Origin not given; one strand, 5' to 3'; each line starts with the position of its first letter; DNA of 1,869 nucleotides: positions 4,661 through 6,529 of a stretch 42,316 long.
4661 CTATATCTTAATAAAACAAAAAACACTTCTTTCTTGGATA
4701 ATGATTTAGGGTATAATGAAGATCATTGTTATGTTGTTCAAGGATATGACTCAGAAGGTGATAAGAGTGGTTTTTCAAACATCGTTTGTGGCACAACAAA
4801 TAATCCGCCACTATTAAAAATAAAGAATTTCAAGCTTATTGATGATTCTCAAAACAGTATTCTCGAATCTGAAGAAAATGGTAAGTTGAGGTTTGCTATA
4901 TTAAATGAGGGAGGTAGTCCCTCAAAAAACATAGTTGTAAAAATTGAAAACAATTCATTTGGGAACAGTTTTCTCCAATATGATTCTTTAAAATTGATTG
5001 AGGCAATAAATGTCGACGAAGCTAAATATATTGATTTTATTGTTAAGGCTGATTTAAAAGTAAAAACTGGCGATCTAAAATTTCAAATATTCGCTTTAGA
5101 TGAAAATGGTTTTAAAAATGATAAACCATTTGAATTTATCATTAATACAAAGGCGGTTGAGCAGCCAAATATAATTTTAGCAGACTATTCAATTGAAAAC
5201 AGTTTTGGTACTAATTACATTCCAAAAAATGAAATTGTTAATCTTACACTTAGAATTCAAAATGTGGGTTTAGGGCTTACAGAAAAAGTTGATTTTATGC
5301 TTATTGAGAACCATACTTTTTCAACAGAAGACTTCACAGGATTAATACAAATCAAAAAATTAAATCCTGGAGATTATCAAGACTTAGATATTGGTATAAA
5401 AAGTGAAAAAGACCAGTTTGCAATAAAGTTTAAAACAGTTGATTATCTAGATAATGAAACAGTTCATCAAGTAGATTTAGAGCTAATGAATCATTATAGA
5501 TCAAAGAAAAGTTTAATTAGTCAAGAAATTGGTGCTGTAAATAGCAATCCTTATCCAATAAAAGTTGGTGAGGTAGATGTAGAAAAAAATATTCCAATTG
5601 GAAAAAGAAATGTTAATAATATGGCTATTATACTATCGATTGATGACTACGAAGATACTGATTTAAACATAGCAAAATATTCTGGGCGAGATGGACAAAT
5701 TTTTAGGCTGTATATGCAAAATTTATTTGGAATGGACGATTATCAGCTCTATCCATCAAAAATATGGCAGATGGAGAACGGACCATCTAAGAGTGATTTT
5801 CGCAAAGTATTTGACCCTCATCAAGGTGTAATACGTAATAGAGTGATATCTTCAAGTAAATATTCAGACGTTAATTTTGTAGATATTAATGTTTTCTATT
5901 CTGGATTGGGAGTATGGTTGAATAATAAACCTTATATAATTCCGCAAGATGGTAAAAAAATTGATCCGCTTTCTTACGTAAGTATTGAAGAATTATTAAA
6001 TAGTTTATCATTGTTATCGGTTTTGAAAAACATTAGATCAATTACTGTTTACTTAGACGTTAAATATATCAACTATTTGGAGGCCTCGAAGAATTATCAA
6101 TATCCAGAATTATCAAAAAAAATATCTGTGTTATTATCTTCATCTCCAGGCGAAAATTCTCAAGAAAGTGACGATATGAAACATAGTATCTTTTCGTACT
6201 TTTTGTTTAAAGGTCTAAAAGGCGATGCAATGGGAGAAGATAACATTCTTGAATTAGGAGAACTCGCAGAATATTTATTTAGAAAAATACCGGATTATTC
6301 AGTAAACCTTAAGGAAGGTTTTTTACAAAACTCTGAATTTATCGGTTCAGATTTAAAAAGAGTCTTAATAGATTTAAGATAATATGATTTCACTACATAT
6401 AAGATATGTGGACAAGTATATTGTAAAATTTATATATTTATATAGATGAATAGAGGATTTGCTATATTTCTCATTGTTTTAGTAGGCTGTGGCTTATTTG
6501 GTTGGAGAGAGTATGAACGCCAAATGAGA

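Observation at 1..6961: Candidate undescribed cell-surface module: two tandem giant paralogs (FN3 array + paired beta-sandwich + caspase-fold domain) plus a PKD lipoprotein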

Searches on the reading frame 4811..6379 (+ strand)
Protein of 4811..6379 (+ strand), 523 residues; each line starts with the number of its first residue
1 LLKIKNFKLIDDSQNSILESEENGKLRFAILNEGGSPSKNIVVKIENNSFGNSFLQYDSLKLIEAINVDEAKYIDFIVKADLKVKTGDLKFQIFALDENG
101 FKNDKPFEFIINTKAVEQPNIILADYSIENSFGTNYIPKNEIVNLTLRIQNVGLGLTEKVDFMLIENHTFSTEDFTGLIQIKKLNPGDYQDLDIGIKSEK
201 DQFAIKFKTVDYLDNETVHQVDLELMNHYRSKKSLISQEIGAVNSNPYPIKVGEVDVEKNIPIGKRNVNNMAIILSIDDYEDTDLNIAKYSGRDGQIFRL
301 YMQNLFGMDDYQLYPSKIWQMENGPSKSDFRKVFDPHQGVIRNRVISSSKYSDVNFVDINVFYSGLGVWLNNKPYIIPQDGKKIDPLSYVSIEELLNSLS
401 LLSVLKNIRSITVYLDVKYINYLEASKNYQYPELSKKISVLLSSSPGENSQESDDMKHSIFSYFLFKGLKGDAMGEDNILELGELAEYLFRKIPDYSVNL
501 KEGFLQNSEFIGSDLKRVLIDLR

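Call 50: find_homologous_proteins(query=A4, max_evalue=1e-10)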
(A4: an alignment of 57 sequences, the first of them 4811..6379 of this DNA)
Query A4 (57 sequences) (523 aa, profile of the alignment): 73 proteins with E <= 1e-10 among 8000 candidates.
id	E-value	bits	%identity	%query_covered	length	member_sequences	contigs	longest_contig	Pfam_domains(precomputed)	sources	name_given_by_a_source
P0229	1.4e-156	541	26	98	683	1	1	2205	PF00656.28,PF07705.18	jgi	jgi:hypothetical protein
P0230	3.3e-156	539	26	98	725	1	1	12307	PF00656.28,PF07705.18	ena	-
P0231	3.6e-156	539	26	98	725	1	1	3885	PF00656.28,PF07705.18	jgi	-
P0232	4.0e-156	539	26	98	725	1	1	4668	PF00656.28,PF07705.18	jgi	-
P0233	1.1e-155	538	26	98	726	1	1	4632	PF00656.28,PF07705.18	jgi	-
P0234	1.5e-155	537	26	98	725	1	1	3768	PF00656.28,PF07705.18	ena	-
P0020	2.6e-141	490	50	100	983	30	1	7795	PF21910.3,PF13620.13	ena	-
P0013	6.6e-135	469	64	100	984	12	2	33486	PF07705.18,PF13620.13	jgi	-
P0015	7.3e-135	469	62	100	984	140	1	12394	PF13620.13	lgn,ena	-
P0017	8.2e-134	466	62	100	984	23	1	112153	PF13620.13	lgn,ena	-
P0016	3.1e-133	464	61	100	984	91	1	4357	PF13620.13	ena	-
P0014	6.9e-132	459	62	100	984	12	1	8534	PF13620.13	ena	-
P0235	1.0e-131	459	50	100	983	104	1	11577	PF13620.13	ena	-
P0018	2.0e-131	458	60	100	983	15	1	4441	PF18370.8,PF13620.13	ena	-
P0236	8.6e-131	456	42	99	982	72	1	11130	PF21910.3,PF13620.13,PF00041.28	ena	-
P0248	4.2e-114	401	43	99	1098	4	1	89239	PF17802.8,PF18370.8,PF07705.18,PF21910.3,PF13620.13,PF22904.4,PF17210.10,PF00041.28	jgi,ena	-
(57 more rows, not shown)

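Call 52: find_encoding_contigs(protein=P0230, flank=6000, max_places=2)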
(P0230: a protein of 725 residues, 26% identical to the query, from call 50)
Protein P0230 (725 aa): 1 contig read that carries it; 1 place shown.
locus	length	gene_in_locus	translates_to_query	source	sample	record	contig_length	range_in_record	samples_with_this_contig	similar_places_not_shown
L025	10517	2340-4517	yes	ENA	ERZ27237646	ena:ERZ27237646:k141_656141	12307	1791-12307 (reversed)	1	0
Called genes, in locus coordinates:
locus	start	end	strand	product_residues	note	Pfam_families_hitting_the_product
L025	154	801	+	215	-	PF01797:Y1_Tnp (weak)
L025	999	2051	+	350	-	PF00078:RVT_1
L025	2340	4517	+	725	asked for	PF07705:CARDB (faint), PF00656:Peptidase_C14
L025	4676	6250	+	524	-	PF00221:Lyase_aromatic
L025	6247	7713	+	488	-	PF00478:IMPDH, PF00571:CBS, PF03060:NMO, PF01070:FMN_dh (weak), PF01645:Glu_synthase (weak)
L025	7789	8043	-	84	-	PF01649:Ribosomal_S20p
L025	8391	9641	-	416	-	PF01053:Cys_Met_Meta_PP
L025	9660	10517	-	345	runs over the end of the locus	PF00962:A_deaminase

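Call 53: find_encoding_contigs(protein=P0248, flank=10000, max_places=2)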
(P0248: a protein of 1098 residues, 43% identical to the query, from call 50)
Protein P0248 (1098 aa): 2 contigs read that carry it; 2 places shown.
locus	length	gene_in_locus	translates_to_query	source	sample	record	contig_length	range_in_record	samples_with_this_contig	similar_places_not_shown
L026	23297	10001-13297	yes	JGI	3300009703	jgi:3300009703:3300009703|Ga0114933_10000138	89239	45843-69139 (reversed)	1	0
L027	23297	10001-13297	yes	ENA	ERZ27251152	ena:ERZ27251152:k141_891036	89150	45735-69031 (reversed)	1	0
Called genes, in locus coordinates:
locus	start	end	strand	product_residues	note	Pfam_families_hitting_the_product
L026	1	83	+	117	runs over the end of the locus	-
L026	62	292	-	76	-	-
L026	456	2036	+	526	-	PF18962:Por_Secre_tail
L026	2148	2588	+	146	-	-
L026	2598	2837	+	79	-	PF03994:DUF350 (weak)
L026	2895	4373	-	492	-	PF01940:DUF92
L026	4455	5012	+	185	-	PF11539:DUF3228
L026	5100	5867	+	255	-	PF13620:CarboxypepD_reg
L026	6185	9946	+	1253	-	PF00041:fn3 (faint), PF18370:RGI_lyase (faint), PF21910:GH85_C (faint), PF09294:Interfer-bind (faint), PF16794:fn3_4 (faint), PF00656:Peptidase_C14 (weak)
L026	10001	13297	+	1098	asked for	PF13620:CarboxypepD_reg (weak), PF17802:SpaA (faint), PF00041:fn3 (faint), PF07705:CARDB (faint), PF13620:CarboxypepD_reg, PF22904:NOMO1-like_2nd (weak), PF17210:SdrD_B (weak), PF21910:GH85_C (faint), +1 more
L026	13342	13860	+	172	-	PF22352:K319L-like_PKD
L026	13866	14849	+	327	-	PF00480:ROK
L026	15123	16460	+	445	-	PF02812:ELFV_dehydrog_N, PF00208:ELFV_dehydrog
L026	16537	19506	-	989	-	PF00072:Response_reg (faint), PF01326:PPDK_N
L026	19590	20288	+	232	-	PF18912:DZR_2 (weak), PF00156:Pribosyltran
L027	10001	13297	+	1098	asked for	PF13620:CarboxypepD_reg (weak), PF17802:SpaA (faint), PF00041:fn3 (faint), PF07705:CARDB (faint), PF13620:CarboxypepD_reg, PF22904:NOMO1-like_2nd (weak), PF17210:SdrD_B (weak), PF21910:GH85_C (faint), +1 more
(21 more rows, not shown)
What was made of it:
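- On Type IX secretion cargo: A Por_Secre_tail protein does occur in a Marinimicrobia locus (call 53).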

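Call 56: search_protein_families(library=ncbifam, proteins=[P0230], max_evalue=0.01)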
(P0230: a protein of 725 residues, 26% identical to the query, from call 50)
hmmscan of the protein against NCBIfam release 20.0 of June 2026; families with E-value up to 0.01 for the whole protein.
P0230 (725 aa): 2 families
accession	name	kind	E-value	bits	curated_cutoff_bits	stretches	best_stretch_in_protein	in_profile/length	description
NF047832.1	caspase_w_EACC1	subfamily_domain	1.4e-17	63.9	140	1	545-699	62-209/211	caspase, EACC1-associated type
TIGR03900.1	prc_long_Delta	hypoth_equivalog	8.3e-08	30.7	660.95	1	215-412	557-752/973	MXAN_5808 family serine peptidase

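Call 57: predict_structure(alignment_id=A4)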
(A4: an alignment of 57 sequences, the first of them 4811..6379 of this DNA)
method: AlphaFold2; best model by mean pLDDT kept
length: 523 residues; sequences in the alignment: 57
mean_pLDDT: 93.0   pTM: 0.59
mean pLDDT of the five models: 93.0, 93.0, 92.9, 92.8, 92.3
residues with pLDDT >= 90: 440; 70-90: 70; 50-70: 9; < 50: 4
segments of 3 or more residues with pLDDT < 50: 249-252
pLDDT, mean of each block of 10 residues (from residue 1): 94 95 97 96 91 87 97 97 94 96 93 95 95 93 96 95 92 89 96 96 94 93 90 92 61 72 90 96 91 96 94 90 94 97 93 93 97 96 95 97 96 97 91 95 95 93 97 92 98 94 91 94 82
secondary structure, 60 per line:
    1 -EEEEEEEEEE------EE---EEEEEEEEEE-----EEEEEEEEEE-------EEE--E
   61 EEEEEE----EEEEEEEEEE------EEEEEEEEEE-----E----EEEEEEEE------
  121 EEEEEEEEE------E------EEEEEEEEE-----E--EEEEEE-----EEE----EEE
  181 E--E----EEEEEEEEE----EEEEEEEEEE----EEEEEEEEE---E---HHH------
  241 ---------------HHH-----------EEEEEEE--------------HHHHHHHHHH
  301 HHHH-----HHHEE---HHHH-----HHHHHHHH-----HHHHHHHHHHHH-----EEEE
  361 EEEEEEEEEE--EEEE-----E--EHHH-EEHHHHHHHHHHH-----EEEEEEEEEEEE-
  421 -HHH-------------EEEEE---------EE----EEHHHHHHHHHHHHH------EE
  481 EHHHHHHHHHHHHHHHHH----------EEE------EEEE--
elements in order: E2-11 E23-32 E38-47 E55-57 E60-66 E71-80 E87-96 E107-114 E121-129 E143-151 E160-165 E171-173 E178-181 E189-197 E202-211 E216-224 E270-276 H291-304 H318-321 H327-334 H340-351 E357-370 E373-376 H392-402 E408-419 E438-442 H460-472 E479-481 H482-498 E509-511 E518-521
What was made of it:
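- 4811..5503 (+): B: two CARDB-like beta-sandwich modules. AF2 model at pLDDT 93 (call 57).
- On Peptidase_C14 / clan CD caspase fold: The B model has pLDDT 93 (call 57).
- Checked: The AlphaFold2 model of B residues 460-982 shows two all-beta modules (call 57).
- The AF2 model of B has pLDDT 93 (call 57).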

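Call 60: fold_search(model_id=the predicted structure, library=pdb)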
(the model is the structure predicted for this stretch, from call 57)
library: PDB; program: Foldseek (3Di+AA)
matches with E <= 10: 1946; with E <= 0.001: 703
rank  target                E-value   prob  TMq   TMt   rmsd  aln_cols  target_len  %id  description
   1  3v4o_A                3.0e-09  1.00  0.30  0.62   7.1       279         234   14  Human MALT1 (caspase domain) in complex with an irreversible peptidic inhibitor (released 2012-03-14)
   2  4kkq_A                5.9e-09  1.00  0.14  0.30  21.3       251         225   15  Crystal structure of Vibrio cholerae RbmA (crystal form 1) (released 2013-05-22)
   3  4kkp_B                2.0e-08  1.00  0.15  0.29  21.1       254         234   15  Crystal structure of Vibrio cholerae RbmA (crystal form 2) (released 2013-05-22)
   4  6cxh_A                2.6e-08  1.00  0.14  0.18  23.5       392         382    9  Crystal structure of particulate methane monooxygenase from Methylomicrobium alcaliphilum 20Z (released 2018-05-16)
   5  9iuj_A                3.7e-08  1.00  0.25  0.19   8.8       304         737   12  Integrin alpha-v beta-3 in complex with rhodostomin (released 2025-07-30)
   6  4kkr_A                4.9e-08  1.00  0.15  0.30  21.4       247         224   16  Crystal structure of Vibrio cholerae RbmA (crystal form 3) (released 2013-05-22)
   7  4i1p_C                5.4e-08  1.00  0.31  0.41   6.3       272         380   13  Human MALT1 (caspase-IG3) in complex with activity based-probe (released 2014-07-09)
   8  4kkp_A                6.1e-08  1.00  0.16  0.33  21.1       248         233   15  Crystal structure of Vibrio cholerae RbmA (crystal form 2) (released 2013-05-22)
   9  4be6_A                6.1e-08  1.00  0.15  0.29  21.0       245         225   16  V. cholera biofilm scaffolding protein RbmA (released 2013-12-18)
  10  7sqc_2A               6.5e-08  1.00  0.22  0.17   7.8       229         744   12  Ciliary C1 central pair apparatus isolated from Chlamydomonas reinhardtii (released 2022-04-13)
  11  6tqd_A                6.8e-08  1.00  0.15  0.33  12.1       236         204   11  D00-D0 domain of Intimin (released 2021-01-13)
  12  8v4x_C                8.1e-08  1.00  0.30  0.41   7.0       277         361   14  Structure of MALT1 in complex with an allosteric inhibitor (released 2024-05-01)
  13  9i1y_B                8.6e-08  1.00  0.17  0.30  16.3       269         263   10  WxLIP from Enterococcus faecium (released 2026-01-28)
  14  9fh8_A                8.6e-08  1.00  0.17  0.27  13.4       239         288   10  Crystal structure of the SPD-2 domain of Apis dorsata CEP192 (released 2025-03-26)
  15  4be5_A                8.6e-08  1.00  0.14  0.29  21.5       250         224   16  V. cholera biofilm scaffolding protein RbmA (released 2013-12-18)
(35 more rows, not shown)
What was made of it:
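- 4811..5503 (+): Foldseek matches tandem Ig-like proteins such as RbmA and intimin D00-D0 (call 60).
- On Peptidase_C14 / clan CD caspase fold: Foldseek finds MALT1 at E = 3e-9 and caspase-7 at TM 0.63-0.67 (call 60).
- Closest known: MALT1 paracaspase and animal caspases-7/-9, the best structural matches. Same: They share the caspase/hemoglobinase fold (call 60).
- The best-ranked Foldseek matches to its C-terminal domain are the MALT1 caspase domain (rank 1 overall, E = 3e-9), caspase-7 and caspase-9 (TM to target 0.60-0.67; call 60).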

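Call 74: search_solved_structures(query=A4, max_evalue=0.01, show_alignments=4)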
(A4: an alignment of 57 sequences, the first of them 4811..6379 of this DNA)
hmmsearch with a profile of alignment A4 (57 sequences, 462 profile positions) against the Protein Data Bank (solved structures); distinct sequences matched with E-value up to 0.01: 0.

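Call 75: search_solved_structures(query=A4, max_evalue=10, show_alignments=5)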
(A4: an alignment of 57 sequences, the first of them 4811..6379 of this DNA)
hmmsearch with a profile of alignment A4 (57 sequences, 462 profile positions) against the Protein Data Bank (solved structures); distinct sequences matched with E-value up to 10: 10.
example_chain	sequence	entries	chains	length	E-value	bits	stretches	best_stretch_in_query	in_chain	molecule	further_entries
3v4o_A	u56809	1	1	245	0.021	17.4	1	290-346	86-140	Mucosa-associated lymphoid tissue lymphoma translocation protein 1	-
38go_A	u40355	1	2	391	0.027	17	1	290-346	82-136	Mucosa-associated lymphoid tissue lymphoma translocation protein 1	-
8v4x_A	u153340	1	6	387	0.028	17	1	290-346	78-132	Mucosa-associated lymphoid tissue lymphoma translocation protein 1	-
3v55_A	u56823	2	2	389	0.028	17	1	290-346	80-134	Mucosa-associated lymphoid tissue lymphoma translocation protein 1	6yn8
9mkc_A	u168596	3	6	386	0.028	16.9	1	290-346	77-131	Mucosa-associated lymphoid tissue lymphoma translocation protein 1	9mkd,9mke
3uo8_B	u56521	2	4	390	0.029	16.9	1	290-346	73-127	Mucosa-associated lymphoid tissue lymphoma translocation protein 1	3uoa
6f7i_A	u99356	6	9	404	0.029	16.9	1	290-346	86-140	Mucosa-associated lymphoid tissue lymphoma translocation protein 1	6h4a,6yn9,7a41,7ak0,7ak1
4i1p_A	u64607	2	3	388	0.03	16.9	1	290-346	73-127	Mucosa-associated lymphoid tissue lymphoma translocation protein 1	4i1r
7pav_A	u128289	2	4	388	0.031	16.8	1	290-346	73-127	Mucosa-associated lymphoid tissue lymphoma translocation protein 1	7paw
3v4l_A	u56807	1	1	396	0.049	16.1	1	290-346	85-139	Mucosa-associated lymphoid tissue lymphoma translocation protein 1 homolog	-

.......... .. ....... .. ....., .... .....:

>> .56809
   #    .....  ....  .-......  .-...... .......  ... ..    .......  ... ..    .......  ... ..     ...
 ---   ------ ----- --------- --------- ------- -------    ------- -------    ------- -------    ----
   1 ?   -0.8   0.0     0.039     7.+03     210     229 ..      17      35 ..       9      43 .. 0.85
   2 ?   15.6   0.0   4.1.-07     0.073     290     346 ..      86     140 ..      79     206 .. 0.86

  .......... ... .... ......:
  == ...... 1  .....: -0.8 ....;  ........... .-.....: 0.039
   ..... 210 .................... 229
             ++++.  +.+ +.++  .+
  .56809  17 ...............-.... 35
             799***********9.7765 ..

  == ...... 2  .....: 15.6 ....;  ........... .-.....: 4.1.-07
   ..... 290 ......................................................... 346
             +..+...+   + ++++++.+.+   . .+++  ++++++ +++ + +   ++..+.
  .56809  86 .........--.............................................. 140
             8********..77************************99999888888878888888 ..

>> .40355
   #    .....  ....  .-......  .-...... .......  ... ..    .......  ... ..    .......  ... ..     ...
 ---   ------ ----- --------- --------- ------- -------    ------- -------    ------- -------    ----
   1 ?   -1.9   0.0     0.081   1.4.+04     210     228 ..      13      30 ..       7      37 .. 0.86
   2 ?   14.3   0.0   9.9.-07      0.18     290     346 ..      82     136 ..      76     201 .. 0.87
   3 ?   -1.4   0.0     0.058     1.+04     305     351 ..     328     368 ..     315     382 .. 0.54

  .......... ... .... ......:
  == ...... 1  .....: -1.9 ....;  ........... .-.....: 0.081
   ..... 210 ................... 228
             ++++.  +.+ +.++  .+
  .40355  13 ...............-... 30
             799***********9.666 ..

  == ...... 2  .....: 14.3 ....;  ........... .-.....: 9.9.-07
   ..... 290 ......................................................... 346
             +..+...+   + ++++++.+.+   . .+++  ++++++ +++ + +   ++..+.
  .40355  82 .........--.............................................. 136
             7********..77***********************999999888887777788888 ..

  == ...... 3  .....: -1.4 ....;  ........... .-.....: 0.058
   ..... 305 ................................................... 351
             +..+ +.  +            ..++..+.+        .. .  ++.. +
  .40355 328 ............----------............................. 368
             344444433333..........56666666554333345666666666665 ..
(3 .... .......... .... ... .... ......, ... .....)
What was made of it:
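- Closest known: MALT1 paracaspase and animal caspases-7/-9, the best structural matches. Same: MALT1 aligns at YYAGHG and LDMC (call 75).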

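Call 86: search_protein_families(library=padloc, proteins=[P0230], max_evalue=0.01)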
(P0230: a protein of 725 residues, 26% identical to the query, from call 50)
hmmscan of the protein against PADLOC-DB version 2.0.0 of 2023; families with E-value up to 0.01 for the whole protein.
P0230 (725 aa): 1 family
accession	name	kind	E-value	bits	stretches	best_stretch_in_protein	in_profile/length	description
PDLC02987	caspase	-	3.7e-10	37.6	1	483-701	5-158/453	-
